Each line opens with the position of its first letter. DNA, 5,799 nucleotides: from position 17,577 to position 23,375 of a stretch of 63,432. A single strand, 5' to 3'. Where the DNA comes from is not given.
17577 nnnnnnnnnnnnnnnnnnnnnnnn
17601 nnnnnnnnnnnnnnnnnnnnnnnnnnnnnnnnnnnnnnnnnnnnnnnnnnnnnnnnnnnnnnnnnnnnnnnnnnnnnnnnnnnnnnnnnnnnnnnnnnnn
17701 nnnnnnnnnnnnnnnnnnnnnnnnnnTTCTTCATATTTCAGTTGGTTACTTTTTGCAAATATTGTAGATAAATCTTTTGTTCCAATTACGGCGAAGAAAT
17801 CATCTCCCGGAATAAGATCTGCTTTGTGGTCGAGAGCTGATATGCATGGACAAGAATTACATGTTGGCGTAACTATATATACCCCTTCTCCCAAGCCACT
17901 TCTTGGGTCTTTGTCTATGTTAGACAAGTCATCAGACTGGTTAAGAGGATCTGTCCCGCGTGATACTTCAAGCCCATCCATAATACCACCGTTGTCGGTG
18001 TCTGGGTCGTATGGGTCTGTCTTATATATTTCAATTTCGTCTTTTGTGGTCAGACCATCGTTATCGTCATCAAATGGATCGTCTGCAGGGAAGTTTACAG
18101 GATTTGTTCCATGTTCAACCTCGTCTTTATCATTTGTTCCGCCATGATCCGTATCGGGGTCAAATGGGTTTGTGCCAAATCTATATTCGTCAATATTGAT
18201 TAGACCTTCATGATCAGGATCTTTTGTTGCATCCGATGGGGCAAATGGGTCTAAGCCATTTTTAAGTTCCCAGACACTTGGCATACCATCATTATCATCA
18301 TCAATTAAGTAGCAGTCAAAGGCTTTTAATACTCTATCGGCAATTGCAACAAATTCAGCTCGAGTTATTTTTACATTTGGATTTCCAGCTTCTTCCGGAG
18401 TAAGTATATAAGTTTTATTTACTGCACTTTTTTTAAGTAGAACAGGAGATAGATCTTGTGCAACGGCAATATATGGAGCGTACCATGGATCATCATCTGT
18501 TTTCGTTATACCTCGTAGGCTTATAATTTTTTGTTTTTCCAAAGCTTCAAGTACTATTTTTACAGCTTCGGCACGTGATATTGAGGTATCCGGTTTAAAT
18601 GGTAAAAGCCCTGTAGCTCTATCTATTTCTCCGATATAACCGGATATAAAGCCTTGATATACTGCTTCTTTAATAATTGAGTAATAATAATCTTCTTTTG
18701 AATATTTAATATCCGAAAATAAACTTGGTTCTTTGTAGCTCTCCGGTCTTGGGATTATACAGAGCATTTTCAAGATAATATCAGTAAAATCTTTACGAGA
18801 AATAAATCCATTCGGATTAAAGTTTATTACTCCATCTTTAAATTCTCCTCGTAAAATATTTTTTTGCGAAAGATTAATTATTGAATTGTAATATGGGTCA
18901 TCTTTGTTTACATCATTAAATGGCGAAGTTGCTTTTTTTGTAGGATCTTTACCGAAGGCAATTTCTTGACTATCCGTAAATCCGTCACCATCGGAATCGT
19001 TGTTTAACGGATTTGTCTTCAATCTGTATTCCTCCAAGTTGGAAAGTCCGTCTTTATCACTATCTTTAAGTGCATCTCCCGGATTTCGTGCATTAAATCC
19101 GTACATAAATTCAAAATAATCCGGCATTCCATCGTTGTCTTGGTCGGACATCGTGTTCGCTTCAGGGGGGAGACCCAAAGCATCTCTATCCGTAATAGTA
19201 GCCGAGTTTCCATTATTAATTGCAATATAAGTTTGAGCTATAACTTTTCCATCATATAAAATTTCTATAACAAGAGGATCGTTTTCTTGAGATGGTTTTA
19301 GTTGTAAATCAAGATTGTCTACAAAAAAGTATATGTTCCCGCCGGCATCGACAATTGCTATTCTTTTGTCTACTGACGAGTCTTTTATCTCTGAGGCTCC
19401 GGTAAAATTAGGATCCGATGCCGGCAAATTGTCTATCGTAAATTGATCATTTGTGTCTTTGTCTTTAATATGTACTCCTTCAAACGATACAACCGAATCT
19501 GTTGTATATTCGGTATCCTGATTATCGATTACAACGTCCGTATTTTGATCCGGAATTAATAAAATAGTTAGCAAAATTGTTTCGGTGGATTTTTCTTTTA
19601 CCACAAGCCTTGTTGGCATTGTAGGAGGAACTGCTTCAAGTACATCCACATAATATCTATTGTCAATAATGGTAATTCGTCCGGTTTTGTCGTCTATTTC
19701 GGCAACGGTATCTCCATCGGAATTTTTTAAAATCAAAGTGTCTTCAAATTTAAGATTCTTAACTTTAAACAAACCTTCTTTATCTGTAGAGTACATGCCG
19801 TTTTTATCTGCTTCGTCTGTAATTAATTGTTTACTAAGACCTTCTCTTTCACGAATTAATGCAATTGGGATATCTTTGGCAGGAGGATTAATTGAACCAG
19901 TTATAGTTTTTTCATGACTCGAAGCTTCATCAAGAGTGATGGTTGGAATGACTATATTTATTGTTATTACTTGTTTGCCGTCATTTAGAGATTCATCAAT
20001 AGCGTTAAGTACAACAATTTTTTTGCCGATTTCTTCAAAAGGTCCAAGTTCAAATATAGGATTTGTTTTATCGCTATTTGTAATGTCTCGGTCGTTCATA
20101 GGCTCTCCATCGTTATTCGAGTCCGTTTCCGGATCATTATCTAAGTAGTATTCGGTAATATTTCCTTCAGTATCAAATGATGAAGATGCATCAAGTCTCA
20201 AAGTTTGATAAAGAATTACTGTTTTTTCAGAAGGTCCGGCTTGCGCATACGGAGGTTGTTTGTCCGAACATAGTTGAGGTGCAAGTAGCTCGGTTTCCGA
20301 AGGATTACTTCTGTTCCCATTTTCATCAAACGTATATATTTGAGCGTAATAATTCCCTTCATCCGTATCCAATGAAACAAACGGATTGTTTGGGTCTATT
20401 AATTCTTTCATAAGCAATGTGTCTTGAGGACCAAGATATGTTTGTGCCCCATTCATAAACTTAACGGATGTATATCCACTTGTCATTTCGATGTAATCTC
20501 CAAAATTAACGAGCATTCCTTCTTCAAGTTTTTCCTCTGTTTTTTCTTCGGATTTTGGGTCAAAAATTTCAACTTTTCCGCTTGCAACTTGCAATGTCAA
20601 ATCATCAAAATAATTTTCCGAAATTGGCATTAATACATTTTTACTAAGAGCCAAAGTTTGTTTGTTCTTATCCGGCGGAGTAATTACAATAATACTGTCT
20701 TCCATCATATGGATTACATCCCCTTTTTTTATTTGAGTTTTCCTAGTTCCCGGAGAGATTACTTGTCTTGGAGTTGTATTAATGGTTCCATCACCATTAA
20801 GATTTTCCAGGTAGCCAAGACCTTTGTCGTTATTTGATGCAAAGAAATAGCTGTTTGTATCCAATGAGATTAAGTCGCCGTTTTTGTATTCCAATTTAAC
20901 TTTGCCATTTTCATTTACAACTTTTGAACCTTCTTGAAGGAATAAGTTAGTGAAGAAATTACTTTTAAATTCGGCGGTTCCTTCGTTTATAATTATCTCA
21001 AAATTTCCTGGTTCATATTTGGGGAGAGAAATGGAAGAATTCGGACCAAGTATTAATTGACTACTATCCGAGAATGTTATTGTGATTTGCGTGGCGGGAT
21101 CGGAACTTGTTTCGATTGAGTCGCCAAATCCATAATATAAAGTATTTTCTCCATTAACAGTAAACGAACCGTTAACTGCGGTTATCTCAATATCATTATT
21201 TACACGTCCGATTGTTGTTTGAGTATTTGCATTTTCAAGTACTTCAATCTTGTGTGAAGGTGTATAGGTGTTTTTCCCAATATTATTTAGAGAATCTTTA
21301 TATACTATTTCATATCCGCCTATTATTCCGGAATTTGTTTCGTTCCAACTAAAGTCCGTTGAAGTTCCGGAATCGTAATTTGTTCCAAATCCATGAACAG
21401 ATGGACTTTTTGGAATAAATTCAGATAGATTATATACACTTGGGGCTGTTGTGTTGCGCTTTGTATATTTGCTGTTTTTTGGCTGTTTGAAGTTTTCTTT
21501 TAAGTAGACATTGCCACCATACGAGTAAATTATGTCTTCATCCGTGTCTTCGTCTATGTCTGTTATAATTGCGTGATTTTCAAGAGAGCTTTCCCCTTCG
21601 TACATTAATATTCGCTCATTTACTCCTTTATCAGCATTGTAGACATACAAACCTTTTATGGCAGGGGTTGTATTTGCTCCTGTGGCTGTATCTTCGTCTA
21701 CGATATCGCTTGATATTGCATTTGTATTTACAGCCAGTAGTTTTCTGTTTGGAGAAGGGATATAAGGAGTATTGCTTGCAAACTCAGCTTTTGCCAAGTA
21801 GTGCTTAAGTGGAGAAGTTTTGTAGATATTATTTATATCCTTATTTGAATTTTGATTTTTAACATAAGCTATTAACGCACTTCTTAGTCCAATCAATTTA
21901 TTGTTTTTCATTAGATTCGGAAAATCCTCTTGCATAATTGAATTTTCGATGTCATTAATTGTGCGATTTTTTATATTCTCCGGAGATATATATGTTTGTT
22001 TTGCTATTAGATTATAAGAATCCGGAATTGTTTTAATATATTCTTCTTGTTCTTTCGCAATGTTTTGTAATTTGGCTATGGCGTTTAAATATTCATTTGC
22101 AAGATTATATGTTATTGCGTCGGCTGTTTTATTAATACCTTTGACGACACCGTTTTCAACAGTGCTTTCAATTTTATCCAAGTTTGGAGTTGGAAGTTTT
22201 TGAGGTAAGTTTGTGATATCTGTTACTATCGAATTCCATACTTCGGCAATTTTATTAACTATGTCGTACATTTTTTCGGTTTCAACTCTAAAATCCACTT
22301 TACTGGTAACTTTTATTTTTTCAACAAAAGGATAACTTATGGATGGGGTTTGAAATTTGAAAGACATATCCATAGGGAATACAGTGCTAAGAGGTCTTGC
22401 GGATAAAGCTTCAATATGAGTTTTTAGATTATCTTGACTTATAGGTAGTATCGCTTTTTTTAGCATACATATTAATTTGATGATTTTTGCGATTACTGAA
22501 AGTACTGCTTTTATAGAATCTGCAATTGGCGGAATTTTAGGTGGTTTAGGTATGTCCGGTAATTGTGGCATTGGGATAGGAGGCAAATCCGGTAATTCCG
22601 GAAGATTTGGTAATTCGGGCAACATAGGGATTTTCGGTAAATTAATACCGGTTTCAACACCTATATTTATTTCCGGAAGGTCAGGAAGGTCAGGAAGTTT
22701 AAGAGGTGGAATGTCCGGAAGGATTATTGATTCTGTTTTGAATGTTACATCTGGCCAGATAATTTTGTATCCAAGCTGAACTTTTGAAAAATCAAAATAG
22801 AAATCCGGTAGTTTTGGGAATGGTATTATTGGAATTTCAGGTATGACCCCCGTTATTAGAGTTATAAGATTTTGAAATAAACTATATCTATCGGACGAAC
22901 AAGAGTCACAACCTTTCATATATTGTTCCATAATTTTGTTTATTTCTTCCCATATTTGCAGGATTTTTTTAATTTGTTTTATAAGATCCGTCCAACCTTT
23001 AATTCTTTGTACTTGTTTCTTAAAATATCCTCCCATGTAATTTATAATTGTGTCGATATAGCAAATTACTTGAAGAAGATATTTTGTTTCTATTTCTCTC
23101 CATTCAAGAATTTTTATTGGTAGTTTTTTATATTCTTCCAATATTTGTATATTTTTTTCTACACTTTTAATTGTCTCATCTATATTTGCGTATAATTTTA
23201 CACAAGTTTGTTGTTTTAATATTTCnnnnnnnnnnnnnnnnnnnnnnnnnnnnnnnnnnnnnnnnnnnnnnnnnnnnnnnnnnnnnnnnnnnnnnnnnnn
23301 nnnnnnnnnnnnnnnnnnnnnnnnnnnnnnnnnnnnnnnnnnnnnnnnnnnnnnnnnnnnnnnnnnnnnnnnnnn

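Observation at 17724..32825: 15.1-kb gene encoding a 5033-aa mosaic surface protein, about a quarter of the whole window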

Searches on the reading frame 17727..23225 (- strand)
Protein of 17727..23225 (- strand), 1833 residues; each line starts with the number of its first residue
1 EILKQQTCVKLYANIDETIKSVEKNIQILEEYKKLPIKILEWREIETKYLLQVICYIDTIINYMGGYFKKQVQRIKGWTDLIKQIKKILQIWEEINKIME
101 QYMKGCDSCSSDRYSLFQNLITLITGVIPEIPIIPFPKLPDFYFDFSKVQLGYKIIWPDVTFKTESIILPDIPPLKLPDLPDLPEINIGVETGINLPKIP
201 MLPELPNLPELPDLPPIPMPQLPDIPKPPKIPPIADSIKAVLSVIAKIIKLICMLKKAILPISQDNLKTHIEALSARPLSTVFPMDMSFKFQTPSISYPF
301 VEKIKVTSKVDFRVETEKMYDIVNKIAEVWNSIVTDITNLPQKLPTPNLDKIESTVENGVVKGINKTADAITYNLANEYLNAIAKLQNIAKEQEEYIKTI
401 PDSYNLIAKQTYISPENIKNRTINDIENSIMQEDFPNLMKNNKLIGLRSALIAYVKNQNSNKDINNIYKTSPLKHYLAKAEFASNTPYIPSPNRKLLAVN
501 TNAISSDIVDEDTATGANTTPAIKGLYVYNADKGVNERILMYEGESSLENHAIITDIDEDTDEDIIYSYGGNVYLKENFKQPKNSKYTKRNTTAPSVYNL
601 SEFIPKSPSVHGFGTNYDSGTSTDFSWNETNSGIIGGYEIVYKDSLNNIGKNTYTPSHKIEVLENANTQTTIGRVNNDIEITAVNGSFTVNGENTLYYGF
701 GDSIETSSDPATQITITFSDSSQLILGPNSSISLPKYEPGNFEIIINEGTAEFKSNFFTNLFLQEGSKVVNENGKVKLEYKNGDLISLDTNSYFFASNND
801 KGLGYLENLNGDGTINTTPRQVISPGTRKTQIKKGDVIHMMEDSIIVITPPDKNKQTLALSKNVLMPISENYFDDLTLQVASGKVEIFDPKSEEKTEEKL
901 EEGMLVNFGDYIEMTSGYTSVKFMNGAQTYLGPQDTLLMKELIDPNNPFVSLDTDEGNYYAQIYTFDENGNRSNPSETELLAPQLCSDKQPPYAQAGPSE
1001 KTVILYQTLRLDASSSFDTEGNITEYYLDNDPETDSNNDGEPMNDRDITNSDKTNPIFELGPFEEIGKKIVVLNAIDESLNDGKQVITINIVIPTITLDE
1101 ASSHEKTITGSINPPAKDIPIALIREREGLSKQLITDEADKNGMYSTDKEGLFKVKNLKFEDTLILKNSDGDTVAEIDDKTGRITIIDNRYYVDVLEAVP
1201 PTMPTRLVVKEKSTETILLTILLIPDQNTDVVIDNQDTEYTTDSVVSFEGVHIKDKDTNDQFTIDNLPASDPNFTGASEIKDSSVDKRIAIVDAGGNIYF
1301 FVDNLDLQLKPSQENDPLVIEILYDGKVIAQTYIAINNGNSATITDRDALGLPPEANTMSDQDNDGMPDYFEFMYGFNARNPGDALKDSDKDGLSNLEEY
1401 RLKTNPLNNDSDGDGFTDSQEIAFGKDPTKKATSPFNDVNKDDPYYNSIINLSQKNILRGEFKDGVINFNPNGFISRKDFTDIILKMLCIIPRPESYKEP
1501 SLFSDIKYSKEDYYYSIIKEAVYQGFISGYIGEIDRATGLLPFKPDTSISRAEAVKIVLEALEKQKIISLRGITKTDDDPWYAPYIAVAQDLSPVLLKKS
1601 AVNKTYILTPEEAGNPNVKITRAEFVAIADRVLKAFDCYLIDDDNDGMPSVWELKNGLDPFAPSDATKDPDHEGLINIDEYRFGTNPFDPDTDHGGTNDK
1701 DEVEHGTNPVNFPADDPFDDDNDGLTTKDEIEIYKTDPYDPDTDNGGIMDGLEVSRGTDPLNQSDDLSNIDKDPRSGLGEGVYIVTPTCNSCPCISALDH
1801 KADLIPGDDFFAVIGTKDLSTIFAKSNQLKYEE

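Call 5: search_protein_families(library=pfam, proteins=[window:17727-23225:-], max_evalue=0.01)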
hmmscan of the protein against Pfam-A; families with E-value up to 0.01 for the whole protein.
window:17727-23225:- (1833 aa): 3 families
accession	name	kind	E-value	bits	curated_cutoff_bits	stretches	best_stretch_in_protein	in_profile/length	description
PF18884.5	TSP3_bac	-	3.7e-15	55.9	25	2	1410-1430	1-21/22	Bacterial TSP3 repeat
PF00395.25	SLH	-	1e-08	35.5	20.8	1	1435-1480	1-43/44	S-layer homology domain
PF04773.18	FecR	-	0.0011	19.8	24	0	710-754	7-53/97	FecR protein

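Call 6: search_protein_families(library=ncbifam, proteins=[window:17727-23225:-], max_evalue=0.01)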
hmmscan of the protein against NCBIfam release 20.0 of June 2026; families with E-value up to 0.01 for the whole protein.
window:17727-23225:- (1833 aa): 3 families
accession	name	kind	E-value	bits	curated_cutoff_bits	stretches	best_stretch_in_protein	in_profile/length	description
NF047639.1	throspo3_MtsD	equivalog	2.1e-09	36.1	800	3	1386-1435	458-507/651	cell-cell cohesion protein MtsD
NF042425.1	Amuc_1099_fam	equivalog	7.6e-08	32.3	50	2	1618-1691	77-151/321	Amuc_1099 family pilus-like system protein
NF033765.2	gliding_CglD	equivalog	0.00073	17.4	400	1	1359-1421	175-240/1124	adventurous gliding motility lipoprotein CglD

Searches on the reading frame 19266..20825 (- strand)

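Call 80: search_protein_families(library=pfam, proteins=[window:19266-20825:-], max_evalue=0.1)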
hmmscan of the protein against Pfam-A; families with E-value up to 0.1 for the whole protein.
window:19266-20825:- (520 aa): 1 family
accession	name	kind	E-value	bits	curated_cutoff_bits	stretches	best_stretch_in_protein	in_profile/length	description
PF22902.2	NOMO1-like_9th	-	0.099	12.9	27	0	307-346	4-41/75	BOS complex subunit NOMO1-like, beta sandwich domain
